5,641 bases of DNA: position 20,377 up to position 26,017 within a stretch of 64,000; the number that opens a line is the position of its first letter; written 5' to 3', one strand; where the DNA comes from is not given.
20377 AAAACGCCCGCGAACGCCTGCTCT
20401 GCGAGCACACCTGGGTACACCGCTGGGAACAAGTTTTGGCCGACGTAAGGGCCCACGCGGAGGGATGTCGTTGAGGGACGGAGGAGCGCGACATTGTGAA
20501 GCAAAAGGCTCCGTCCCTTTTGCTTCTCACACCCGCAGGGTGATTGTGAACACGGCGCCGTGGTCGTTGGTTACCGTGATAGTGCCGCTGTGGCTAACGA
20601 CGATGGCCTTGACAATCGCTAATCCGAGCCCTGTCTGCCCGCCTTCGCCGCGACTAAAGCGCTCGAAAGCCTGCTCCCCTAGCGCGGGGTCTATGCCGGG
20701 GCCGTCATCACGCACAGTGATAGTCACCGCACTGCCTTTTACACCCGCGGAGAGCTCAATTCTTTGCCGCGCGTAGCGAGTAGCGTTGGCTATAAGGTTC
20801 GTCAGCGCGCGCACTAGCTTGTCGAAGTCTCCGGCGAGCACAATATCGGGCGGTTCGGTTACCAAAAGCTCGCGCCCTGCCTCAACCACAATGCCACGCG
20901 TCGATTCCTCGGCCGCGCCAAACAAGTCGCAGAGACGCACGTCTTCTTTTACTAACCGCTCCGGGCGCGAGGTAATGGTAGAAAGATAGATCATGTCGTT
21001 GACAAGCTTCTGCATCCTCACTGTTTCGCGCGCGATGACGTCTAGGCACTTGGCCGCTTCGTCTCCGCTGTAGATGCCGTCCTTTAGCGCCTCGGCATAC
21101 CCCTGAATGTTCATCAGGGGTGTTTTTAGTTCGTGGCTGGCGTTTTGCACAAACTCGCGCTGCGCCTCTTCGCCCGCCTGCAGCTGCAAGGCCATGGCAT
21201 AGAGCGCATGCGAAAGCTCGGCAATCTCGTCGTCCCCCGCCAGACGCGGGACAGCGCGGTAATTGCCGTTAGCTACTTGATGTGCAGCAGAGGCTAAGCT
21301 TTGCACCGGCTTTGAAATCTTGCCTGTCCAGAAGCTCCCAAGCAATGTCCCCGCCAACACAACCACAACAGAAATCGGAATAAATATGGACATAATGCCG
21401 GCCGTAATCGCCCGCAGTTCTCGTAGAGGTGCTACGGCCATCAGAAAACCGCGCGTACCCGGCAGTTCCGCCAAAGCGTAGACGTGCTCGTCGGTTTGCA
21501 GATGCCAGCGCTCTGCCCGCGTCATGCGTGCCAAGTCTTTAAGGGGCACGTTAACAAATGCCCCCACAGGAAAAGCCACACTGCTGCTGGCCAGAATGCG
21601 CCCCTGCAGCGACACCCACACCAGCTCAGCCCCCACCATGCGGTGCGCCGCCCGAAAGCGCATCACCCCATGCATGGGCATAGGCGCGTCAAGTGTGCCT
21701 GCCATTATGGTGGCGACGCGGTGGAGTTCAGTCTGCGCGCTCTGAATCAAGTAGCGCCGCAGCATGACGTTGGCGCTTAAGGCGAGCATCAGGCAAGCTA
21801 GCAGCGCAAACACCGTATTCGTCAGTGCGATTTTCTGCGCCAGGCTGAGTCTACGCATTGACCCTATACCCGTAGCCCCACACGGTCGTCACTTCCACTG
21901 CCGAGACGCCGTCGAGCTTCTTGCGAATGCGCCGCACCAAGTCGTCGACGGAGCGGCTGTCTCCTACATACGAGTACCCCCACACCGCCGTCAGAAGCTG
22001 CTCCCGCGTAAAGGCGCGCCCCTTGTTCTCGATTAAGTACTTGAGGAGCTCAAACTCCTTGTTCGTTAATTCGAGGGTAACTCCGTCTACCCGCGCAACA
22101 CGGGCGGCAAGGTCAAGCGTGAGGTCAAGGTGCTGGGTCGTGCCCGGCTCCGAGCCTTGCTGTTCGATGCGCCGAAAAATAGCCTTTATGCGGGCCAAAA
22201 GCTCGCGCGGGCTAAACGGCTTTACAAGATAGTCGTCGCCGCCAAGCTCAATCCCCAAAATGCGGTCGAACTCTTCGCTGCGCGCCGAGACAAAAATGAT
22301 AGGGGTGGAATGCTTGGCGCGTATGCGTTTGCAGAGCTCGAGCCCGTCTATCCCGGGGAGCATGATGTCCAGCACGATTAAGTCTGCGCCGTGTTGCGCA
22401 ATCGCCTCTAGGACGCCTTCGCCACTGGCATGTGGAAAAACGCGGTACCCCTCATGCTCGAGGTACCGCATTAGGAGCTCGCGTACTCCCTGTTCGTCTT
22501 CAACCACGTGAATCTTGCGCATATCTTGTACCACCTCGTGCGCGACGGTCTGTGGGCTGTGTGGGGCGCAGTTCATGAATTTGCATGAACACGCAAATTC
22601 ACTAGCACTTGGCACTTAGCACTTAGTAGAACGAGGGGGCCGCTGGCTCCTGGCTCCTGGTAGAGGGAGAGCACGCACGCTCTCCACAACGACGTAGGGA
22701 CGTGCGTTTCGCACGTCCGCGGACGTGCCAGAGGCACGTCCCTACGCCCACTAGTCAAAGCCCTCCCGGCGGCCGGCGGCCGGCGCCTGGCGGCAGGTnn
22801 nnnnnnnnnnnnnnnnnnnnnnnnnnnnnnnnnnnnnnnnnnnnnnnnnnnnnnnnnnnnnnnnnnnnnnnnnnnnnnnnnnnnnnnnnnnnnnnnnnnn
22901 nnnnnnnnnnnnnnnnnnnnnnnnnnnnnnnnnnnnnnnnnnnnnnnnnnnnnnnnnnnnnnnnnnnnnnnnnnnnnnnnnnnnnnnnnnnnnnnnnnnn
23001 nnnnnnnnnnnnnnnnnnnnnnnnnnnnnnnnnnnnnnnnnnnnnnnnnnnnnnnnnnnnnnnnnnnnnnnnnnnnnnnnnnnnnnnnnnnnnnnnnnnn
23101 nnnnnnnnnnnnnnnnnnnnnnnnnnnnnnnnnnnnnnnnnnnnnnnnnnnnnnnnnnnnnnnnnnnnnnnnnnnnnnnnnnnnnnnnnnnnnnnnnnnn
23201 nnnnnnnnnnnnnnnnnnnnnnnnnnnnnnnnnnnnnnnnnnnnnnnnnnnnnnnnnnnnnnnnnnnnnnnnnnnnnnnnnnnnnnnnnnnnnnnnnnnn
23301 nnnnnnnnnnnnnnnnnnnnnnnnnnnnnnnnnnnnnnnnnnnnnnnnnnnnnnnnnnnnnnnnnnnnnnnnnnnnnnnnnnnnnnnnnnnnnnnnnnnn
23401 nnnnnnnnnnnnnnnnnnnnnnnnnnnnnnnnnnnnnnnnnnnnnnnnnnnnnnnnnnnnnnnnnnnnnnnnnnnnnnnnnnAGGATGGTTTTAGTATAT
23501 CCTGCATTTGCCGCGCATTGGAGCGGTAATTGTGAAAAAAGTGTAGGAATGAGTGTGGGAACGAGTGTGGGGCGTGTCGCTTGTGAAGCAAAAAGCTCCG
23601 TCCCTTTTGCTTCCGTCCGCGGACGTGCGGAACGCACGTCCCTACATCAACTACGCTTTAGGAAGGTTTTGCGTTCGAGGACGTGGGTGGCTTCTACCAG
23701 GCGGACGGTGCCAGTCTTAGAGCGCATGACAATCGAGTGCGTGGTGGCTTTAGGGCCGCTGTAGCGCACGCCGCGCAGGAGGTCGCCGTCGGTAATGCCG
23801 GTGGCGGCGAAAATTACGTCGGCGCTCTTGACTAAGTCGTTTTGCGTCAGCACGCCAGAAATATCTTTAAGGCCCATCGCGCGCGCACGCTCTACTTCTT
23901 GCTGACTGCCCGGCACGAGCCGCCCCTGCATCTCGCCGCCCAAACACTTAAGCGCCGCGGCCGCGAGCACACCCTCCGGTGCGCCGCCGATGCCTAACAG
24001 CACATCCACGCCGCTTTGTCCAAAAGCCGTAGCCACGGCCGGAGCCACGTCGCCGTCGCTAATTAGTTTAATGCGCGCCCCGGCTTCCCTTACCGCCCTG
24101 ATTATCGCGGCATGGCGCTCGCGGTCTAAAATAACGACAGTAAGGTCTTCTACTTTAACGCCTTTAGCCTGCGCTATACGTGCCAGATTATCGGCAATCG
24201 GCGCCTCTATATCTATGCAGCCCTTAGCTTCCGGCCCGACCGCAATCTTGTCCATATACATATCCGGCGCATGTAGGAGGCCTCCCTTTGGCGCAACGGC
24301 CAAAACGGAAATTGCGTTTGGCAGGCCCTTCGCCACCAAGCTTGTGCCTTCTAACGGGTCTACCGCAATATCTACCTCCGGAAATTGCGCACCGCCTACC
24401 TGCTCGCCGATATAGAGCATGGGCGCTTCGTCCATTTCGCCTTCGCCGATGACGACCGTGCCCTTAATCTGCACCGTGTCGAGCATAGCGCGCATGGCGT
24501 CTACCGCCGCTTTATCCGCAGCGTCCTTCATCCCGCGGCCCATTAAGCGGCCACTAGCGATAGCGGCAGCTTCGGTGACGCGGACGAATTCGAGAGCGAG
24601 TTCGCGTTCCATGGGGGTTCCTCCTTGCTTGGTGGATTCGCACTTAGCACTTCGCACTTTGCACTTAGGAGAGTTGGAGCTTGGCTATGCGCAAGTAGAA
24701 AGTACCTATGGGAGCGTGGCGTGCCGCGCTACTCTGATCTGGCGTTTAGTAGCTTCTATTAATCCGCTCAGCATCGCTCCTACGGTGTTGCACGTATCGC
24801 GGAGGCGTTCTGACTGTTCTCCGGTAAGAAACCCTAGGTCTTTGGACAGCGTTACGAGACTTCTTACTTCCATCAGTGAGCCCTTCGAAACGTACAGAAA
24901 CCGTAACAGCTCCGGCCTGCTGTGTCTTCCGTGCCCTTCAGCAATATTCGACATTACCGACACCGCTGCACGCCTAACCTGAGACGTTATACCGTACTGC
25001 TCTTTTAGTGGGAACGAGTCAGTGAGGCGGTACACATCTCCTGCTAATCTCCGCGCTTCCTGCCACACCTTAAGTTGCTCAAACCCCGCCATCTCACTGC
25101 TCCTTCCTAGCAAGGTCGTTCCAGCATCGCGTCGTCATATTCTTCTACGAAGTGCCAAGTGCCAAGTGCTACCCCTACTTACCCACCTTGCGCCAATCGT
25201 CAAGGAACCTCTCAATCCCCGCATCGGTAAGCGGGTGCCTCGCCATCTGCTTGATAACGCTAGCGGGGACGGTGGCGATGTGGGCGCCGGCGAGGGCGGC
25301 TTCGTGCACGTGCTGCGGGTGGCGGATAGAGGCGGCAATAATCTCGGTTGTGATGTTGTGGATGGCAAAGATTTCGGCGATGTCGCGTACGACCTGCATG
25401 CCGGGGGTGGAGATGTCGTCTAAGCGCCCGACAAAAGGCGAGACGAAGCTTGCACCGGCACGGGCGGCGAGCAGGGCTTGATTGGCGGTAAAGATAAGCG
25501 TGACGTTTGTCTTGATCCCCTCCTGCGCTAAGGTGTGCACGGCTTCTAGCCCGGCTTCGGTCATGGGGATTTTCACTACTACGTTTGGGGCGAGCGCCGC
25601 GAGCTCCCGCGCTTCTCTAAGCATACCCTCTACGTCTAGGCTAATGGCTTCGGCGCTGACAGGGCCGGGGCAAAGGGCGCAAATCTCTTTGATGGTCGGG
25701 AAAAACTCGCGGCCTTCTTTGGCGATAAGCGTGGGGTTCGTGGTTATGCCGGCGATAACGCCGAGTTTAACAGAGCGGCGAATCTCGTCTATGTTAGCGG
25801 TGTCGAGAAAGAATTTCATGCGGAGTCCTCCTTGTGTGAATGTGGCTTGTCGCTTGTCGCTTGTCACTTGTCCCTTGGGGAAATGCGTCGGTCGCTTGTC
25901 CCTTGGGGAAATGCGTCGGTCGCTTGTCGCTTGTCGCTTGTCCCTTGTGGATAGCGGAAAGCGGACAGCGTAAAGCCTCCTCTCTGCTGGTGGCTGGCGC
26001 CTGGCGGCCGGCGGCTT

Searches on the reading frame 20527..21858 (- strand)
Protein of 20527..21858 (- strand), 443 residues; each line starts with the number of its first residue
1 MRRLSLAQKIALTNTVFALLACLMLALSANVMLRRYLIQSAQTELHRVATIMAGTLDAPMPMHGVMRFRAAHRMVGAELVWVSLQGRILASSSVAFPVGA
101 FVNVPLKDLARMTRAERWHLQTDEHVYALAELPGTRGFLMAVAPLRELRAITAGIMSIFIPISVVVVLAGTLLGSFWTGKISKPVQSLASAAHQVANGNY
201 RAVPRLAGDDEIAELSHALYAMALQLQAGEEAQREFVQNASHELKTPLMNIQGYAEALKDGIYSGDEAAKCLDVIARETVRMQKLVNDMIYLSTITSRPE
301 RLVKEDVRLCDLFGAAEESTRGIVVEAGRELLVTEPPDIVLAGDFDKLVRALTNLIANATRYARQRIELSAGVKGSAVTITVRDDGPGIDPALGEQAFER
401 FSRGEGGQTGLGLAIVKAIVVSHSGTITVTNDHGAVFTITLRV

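Call 68: search_protein_families(library=pfam, proteins=[window:20527-21858:-], max_evalue=0.0001)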
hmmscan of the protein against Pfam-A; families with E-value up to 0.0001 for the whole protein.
window:20527-21858:- (443 aa): 4 families
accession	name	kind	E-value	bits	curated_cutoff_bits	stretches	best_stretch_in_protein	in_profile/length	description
PF02518.31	HATPase_c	-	1.9e-22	80.2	26.4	1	343-442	1-108/111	Histidine kinase-, DNA gyrase B-, and HSP90-like ATPase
PF00512.31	HisKA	-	1.5e-19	70.3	26.9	1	232-297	1-65/66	His Kinase A (phospho-acceptor) domain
PF00672.30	HAMP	-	8.6e-09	36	25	1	180-227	5-52/53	HAMP domain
PF13581.12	HATPase_c_2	-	8.9e-08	32.6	27.4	1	351-423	35-112/127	Histidine kinase-like ATPase domain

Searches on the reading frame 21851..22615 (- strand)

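Call 68: search_protein_families(library=pfam, proteins=[window:21851-22615:-], max_evalue=0.0001)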
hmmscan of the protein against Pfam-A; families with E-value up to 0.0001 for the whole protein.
window:21851-22615:- (254 aa): 2 families
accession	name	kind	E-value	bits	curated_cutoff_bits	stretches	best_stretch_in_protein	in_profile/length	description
PF00072.30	Response_reg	-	7.6e-31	107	30.2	1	35-144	1-111/111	Response regulator receiver domain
PF00486.34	Trans_reg_C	-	1.9e-24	85.9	26.2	1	180-251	3-76/77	Transcriptional regulatory protein, C terminal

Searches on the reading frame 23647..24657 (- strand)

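Call 68: search_protein_families(library=pfam, proteins=[window:23647-24657:-], max_evalue=0.0001)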
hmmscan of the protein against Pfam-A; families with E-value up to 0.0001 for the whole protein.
window:23647-24657:- (336 aa): 1 family
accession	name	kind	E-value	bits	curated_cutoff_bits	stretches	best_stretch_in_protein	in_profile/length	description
PF03320.18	FBPase_glpX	-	2.2e-146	487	27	1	18-325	1-307/307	Bacterial fructose-1,6-bisphosphatase, glpX-encoded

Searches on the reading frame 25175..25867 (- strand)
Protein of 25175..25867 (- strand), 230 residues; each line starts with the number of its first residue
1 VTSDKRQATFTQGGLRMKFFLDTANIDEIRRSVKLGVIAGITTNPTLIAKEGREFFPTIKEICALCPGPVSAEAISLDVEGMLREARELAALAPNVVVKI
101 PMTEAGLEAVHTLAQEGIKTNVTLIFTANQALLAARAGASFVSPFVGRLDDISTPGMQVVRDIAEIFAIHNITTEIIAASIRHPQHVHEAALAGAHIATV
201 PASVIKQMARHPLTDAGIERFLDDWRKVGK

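Call 68: search_protein_families(library=pfam, proteins=[window:25175-25867:-], max_evalue=0.0001)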
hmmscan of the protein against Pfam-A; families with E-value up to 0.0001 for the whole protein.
window:25175-25867:- (230 aa): 1 family
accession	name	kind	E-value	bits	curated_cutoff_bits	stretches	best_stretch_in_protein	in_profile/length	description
PF00923.25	TAL_FSA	-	1.4e-62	212.1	27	1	19-228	1-281/285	Transaldolase/Fructose-6-phosphate aldolase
